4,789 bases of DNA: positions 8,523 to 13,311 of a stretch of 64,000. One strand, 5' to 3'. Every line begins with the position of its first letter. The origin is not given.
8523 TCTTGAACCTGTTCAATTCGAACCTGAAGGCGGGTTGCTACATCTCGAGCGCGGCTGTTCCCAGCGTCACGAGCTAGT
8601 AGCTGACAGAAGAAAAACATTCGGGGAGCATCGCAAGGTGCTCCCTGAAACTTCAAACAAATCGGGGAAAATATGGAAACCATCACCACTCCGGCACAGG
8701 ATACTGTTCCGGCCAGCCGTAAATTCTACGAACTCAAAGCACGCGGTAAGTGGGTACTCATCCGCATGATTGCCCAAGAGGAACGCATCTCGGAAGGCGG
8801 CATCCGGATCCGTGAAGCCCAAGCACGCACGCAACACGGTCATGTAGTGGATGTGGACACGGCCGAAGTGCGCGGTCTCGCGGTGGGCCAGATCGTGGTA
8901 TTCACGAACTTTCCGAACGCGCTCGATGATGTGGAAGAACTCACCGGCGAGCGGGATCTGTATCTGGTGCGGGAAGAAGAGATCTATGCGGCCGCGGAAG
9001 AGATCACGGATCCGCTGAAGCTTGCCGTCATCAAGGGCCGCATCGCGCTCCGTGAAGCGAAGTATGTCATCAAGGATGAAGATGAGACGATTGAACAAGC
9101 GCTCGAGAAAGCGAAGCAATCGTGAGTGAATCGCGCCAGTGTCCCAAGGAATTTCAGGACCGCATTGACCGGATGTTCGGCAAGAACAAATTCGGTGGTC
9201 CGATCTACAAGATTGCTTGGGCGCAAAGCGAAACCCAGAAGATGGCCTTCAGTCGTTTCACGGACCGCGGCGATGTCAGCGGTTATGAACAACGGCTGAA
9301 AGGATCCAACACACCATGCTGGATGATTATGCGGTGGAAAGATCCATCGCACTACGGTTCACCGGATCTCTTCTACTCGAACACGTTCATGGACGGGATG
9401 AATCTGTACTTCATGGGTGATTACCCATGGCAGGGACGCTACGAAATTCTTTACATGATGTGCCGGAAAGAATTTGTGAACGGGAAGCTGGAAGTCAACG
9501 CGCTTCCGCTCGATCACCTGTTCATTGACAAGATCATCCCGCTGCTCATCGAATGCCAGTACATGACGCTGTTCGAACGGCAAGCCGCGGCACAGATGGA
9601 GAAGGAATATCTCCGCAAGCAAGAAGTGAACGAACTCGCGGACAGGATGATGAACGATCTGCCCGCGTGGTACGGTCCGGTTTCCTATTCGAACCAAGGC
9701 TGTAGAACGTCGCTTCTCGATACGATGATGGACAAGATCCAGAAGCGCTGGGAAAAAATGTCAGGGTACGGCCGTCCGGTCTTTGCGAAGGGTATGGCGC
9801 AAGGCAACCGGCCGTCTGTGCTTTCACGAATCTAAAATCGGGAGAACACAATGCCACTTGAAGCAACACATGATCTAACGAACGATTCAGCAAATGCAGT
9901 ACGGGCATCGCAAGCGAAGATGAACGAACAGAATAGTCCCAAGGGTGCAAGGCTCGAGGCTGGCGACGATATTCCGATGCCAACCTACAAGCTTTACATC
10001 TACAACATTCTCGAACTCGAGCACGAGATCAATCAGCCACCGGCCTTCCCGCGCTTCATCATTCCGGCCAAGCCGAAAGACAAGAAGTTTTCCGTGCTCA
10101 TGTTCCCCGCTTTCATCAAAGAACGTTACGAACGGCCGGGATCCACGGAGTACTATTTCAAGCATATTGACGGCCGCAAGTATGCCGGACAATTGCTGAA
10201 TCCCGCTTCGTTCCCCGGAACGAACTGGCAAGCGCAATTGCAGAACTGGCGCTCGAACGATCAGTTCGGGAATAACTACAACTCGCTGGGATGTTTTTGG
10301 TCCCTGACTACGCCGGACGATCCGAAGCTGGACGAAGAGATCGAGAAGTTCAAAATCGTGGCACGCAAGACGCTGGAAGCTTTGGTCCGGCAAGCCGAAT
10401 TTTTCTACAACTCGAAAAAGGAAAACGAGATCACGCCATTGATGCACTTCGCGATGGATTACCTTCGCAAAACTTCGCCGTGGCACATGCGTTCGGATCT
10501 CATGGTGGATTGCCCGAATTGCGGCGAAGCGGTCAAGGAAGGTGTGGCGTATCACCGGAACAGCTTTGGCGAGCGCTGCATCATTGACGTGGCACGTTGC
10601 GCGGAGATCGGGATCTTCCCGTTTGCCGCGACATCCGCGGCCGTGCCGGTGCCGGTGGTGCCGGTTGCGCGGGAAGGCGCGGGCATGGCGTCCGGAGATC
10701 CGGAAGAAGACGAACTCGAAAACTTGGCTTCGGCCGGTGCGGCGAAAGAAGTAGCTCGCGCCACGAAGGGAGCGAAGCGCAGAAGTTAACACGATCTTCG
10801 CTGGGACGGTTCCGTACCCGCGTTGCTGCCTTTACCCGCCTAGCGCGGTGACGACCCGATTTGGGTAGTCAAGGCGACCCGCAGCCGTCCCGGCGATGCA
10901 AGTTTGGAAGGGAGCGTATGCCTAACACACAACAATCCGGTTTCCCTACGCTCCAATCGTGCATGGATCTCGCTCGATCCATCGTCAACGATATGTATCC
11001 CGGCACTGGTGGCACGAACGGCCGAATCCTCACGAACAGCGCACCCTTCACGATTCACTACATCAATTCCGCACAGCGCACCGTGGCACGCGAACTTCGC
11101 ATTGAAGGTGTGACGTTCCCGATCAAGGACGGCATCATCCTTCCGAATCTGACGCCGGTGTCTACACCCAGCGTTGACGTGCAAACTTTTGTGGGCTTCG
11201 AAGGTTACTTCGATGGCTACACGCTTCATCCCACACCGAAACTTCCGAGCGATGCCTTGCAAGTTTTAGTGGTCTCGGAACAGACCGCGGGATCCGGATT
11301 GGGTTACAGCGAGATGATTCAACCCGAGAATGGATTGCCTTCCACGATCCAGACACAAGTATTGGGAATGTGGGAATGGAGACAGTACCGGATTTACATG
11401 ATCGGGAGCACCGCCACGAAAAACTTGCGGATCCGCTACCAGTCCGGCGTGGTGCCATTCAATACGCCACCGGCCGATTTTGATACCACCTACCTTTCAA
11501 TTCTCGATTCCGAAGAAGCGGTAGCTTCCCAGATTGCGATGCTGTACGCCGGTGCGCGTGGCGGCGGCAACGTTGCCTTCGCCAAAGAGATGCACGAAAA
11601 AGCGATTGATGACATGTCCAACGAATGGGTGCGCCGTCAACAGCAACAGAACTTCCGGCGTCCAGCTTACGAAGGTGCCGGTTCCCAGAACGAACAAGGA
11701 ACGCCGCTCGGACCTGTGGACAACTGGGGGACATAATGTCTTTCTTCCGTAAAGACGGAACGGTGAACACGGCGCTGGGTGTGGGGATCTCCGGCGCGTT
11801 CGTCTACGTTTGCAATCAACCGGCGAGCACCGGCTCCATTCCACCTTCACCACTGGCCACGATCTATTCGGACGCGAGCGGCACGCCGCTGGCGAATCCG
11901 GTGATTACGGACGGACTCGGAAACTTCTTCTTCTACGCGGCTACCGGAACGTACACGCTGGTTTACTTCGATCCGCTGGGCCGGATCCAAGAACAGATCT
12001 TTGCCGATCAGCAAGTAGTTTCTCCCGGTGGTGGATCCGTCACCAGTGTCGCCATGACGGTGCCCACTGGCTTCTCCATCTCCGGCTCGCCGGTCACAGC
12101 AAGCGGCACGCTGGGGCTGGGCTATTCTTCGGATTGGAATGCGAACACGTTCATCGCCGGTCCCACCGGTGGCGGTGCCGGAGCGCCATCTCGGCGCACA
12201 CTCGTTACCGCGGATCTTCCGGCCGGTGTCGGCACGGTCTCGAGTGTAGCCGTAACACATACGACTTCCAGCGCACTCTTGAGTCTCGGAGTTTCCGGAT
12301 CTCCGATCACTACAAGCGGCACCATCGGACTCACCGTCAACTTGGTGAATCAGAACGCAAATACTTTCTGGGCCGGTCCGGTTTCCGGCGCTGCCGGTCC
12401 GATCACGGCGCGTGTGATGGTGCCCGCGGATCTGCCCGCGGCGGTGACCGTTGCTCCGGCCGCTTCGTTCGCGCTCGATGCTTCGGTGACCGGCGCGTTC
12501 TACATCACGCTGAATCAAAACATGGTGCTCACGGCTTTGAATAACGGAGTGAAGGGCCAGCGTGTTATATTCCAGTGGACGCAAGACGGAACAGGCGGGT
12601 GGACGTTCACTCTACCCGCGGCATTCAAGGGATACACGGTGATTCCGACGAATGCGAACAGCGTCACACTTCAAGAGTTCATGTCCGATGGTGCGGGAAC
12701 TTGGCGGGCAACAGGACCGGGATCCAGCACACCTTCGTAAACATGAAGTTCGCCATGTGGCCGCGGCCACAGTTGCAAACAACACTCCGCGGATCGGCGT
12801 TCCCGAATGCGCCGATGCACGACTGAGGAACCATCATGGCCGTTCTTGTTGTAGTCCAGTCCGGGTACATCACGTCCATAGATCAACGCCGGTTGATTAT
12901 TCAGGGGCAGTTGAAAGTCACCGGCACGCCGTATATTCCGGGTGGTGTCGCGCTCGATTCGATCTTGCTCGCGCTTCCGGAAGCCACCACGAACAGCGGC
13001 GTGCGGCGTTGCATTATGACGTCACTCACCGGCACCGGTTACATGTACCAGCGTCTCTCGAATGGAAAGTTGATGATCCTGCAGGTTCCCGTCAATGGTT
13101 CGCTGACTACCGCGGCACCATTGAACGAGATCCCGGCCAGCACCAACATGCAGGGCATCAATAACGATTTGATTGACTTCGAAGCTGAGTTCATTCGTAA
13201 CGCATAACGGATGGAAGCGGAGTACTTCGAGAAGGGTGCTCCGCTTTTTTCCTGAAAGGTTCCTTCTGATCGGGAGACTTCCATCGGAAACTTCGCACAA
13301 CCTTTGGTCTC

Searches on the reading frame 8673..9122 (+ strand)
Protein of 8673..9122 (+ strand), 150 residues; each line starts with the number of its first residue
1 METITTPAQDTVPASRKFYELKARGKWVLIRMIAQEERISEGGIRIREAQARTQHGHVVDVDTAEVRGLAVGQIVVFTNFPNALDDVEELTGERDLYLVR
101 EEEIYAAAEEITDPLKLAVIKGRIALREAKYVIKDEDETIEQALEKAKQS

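Call 6: search_protein_families(library=phrogs, proteins=[window:8673-9122:+], max_evalue=0.01)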
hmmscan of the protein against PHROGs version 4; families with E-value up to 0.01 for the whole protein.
window:8673-9122:+ (150 aa): 1 family
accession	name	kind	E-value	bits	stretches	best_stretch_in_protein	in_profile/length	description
phrog_3188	-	other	1.2e-05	26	1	21-108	3-94/96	co-chaperonin GroES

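Call 11: search_protein_families(library=pfam, proteins=[window:8673-9122:+], max_evalue=0.05)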
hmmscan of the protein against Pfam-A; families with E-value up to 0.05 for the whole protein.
window:8673-9122:+ (150 aa): 2 families
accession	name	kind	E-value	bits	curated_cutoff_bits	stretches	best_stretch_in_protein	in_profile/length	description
PF00166.26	Cpn10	-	0.00036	21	21.1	1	22-106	3-91/93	Chaperonin 10 Kd subunit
PF06414.18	Zeta_toxin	-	0.022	14.6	22.3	1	20-101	116-188/199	Zeta toxin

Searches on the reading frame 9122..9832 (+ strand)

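Call 6: search_protein_families(library=phrogs, proteins=[window:9122-9832:+], max_evalue=0.01)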
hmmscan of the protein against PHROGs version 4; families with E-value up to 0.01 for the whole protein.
window:9122-9832:+ (237 aa): 0 families

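Call 11: search_protein_families(library=pfam, proteins=[window:9122-9832:+], max_evalue=0.05)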
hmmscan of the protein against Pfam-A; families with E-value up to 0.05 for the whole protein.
window:9122-9832:+ (237 aa): 1 family
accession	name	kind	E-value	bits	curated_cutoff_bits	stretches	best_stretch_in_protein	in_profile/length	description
PF24919.1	Mug62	-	0.0056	16.8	27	1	104-126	128-150/164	Meiotically up-regulated gene 62 protein-like domain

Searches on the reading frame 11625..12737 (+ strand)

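Call 6: search_protein_families(library=phrogs, proteins=[window:11625-12737:+], max_evalue=0.01)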
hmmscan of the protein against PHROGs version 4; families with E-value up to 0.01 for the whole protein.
window:11625-12737:+ (371 aa): 1 family
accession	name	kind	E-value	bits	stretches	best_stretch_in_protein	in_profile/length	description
phrog_9625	-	unknown function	3.5e-10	39.1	2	132-207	542-617/1586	-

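Call 11: search_protein_families(library=pfam, proteins=[window:11625-12737:+], max_evalue=0.05)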
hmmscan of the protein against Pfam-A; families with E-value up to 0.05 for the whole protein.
window:11625-12737:+ (371 aa): 1 family
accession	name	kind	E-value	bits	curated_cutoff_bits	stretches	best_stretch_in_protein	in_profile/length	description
PF07210.18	DUF1416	-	0.01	16.2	23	0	92-132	50-90/97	Protein of unknown function (DUF1416)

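Call 82: search_protein_families(library=ncbifam, proteins=[window:11625-12737:+], max_evalue=0.01)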
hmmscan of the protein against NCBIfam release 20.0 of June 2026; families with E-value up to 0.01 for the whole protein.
window:11625-12737:+ (371 aa): 0 families

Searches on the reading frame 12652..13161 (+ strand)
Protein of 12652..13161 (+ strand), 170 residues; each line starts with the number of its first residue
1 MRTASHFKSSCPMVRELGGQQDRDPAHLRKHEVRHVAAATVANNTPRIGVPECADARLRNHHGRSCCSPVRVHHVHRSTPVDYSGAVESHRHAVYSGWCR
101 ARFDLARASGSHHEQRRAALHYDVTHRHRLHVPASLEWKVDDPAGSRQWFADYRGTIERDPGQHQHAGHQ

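Call 6: search_protein_families(library=phrogs, proteins=[window:12652-13161:+], max_evalue=0.01)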
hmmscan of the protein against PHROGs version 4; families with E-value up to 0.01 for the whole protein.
window:12652-13161:+ (170 aa): 0 families

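Call 11: search_protein_families(library=pfam, proteins=[window:12652-13161:+], max_evalue=0.05)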
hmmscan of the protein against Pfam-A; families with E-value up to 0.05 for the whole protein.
window:12652-13161:+ (170 aa): 1 family
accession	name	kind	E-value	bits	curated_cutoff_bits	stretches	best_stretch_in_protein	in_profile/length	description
PF19586.5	DUF6093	-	0.00089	20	27.9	1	70-141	13-80/117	Family of unknown function (DUF6093)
